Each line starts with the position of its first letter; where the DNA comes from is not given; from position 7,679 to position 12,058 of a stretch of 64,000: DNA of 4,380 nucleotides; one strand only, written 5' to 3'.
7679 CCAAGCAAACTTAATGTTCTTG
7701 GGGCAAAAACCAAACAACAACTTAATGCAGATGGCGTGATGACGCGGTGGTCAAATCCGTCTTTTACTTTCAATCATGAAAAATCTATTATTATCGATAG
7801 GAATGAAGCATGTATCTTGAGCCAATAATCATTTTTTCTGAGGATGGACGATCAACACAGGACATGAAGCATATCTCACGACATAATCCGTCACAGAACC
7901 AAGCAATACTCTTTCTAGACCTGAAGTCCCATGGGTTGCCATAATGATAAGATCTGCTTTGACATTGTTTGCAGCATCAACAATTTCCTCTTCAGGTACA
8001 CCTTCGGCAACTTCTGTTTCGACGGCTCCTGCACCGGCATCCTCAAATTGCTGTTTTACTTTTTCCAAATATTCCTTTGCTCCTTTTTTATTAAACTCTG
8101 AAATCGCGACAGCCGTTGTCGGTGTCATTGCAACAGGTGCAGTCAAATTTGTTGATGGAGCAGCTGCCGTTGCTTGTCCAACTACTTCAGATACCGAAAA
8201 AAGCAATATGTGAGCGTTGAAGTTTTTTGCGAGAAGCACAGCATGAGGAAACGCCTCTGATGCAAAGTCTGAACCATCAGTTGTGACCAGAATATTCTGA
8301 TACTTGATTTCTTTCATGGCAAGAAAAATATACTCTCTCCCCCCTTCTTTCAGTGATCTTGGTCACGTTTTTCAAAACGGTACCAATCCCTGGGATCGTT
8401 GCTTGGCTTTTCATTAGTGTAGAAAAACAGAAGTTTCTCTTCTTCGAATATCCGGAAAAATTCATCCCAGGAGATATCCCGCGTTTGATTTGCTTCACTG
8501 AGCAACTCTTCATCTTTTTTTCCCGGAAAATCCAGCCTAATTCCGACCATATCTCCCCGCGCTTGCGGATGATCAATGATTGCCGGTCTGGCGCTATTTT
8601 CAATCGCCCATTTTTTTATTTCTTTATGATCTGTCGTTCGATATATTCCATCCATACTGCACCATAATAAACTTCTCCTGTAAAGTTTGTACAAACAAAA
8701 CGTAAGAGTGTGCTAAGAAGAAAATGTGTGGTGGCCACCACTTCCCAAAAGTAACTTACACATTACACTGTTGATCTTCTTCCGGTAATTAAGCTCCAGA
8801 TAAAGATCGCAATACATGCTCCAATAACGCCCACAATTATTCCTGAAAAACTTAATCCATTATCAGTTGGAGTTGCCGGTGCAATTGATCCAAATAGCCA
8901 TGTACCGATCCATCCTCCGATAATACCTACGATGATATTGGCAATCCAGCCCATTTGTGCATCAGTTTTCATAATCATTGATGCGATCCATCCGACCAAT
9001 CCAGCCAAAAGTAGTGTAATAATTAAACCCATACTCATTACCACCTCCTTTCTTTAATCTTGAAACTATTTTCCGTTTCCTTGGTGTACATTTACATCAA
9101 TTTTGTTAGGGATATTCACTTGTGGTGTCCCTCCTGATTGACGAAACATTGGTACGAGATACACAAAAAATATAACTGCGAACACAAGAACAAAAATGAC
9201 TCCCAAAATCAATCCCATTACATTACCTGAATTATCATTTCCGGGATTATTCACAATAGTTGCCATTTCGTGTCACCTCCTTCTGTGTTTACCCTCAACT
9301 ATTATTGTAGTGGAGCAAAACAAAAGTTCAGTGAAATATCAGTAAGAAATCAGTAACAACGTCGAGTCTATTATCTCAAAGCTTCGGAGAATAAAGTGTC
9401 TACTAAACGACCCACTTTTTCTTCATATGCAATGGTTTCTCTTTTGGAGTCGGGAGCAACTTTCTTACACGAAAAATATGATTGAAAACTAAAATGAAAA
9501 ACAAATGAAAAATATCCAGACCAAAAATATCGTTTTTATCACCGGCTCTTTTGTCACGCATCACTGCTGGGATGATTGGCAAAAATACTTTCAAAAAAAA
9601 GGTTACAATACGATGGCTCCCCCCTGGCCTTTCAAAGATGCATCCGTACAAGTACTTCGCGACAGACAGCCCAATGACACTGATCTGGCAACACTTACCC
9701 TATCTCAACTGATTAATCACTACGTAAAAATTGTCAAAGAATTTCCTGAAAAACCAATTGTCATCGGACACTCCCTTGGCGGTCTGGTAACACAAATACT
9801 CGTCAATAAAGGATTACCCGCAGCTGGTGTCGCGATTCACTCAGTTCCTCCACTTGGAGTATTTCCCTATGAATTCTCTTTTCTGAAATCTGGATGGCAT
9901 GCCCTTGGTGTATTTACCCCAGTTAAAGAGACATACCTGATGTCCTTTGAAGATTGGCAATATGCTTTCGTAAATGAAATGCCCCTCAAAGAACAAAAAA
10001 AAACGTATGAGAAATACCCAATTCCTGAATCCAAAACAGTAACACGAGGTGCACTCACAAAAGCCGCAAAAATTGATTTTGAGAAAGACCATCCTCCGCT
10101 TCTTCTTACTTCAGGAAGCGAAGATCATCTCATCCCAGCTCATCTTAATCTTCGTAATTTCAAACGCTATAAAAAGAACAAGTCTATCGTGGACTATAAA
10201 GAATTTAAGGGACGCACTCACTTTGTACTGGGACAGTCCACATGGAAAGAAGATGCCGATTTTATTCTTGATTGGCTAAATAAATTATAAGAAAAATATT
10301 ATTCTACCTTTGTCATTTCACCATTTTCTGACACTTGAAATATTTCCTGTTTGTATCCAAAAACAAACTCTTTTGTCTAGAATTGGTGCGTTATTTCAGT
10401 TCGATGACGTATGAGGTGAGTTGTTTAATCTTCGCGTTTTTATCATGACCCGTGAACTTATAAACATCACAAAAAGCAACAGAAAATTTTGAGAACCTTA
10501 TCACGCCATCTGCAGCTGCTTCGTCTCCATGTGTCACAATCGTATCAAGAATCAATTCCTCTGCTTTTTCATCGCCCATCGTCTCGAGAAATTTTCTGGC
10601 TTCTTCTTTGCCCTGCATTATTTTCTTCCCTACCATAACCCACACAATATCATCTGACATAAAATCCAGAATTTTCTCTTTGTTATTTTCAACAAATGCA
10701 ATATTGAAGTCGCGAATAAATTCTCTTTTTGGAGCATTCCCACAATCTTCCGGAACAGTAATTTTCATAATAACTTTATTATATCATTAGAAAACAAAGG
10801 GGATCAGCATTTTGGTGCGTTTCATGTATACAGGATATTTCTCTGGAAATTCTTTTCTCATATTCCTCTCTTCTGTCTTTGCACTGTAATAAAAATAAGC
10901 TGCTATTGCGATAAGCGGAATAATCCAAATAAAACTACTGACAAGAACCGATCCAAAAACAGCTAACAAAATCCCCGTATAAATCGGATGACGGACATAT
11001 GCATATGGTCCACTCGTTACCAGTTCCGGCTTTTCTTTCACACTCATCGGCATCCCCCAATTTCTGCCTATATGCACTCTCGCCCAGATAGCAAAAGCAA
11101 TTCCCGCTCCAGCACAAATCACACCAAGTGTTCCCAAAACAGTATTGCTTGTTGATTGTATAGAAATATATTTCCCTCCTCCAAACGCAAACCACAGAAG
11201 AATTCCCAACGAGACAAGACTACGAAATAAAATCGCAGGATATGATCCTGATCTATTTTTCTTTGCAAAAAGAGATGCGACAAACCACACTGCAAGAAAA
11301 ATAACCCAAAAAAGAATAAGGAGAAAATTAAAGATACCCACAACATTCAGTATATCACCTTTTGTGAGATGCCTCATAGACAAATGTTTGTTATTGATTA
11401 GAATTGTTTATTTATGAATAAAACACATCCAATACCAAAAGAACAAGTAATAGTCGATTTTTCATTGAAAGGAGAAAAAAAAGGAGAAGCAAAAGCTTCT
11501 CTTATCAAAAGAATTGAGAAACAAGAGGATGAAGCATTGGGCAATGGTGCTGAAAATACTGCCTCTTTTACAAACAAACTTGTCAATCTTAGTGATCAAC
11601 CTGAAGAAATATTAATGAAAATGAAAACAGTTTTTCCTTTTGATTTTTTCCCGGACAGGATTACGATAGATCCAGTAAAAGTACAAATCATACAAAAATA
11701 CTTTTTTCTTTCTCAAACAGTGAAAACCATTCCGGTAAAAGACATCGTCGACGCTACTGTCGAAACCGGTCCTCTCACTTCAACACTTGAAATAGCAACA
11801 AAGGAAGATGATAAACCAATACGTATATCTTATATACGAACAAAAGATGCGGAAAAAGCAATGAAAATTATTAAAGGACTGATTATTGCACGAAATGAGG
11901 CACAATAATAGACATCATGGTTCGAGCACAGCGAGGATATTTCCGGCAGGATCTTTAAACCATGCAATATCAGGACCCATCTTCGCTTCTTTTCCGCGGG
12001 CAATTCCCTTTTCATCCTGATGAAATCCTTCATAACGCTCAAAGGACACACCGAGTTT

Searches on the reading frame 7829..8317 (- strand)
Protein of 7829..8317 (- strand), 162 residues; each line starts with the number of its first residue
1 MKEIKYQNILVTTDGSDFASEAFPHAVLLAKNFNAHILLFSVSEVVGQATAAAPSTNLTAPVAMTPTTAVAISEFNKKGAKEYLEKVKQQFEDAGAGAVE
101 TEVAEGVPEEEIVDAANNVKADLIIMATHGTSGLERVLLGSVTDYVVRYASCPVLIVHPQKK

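Call 103: search_protein_families(library=pfam, proteins=[window:7829-8317:-], max_evalue=0.01)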
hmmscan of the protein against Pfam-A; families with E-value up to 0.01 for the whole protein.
window:7829-8317:- (162 aa): 1 family
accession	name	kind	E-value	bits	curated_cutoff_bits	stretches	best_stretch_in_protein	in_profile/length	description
PF00582.32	Usp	-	1.4e-32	113.6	24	1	6-158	2-141/141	Universal stress protein family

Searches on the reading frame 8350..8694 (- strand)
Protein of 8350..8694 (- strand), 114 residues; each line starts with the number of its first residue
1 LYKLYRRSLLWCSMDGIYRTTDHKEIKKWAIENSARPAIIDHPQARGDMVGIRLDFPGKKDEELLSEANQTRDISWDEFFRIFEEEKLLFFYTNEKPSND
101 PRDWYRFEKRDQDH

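Call 103: search_protein_families(library=pfam, proteins=[window:8350-8694:-], max_evalue=0.01)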
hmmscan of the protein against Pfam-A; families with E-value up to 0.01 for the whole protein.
window:8350-8694:- (114 aa): 1 family
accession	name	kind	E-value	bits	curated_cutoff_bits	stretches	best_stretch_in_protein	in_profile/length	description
PF14317.12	YcxB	-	0.0017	18.5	23.3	1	68-95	11-38/61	YcxB-like protein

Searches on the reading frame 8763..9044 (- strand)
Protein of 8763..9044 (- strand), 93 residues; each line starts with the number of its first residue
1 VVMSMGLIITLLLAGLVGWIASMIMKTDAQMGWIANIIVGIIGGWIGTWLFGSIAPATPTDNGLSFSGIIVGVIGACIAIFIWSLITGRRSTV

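Call 103: search_protein_families(library=pfam, proteins=[window:8763-9044:-], max_evalue=0.01)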
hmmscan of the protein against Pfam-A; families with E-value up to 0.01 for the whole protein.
window:8763-9044:- (93 aa): 2 families
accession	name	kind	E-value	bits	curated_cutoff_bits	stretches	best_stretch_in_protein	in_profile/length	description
PF04226.18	Transgly_assoc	-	1.6e-11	44.6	25.3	1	37-88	1-49/49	Transglycosylase associated protein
PF13273.12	DUF4064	-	0.0021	18.7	32.1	1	5-45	61-101/102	Protein of unknown function (DUF4064)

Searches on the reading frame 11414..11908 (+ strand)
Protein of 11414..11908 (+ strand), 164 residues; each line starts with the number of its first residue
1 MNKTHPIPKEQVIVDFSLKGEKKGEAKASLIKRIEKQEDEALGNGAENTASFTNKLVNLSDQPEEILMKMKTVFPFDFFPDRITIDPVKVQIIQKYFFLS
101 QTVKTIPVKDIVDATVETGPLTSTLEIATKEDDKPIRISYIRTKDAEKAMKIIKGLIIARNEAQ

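Call 103: search_protein_families(library=pfam, proteins=[window:11414-11908:+], max_evalue=0.01)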
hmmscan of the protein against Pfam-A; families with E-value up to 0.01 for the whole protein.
window:11414-11908:+ (164 aa): 2 families
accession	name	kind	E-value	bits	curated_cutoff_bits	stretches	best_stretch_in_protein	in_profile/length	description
PF14470.12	bPH_3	-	4e-05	24.4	23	1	89-154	31-94/95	Bacterial PH domain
PF03703.20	bPH_2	-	0.0099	16.5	22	0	92-152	13-77/78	Bacterial PH domain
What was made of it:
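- On Bacterial PH domain (bPH_2/bPH_3), for p221: Positive control: the window protein at 11414-11908 hits bPH_3 at E=4e-5 (call 103).
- Checked: Pfam does detect a genuine bPH protein elsewhere in the window, at 11414-11908 (call 103).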
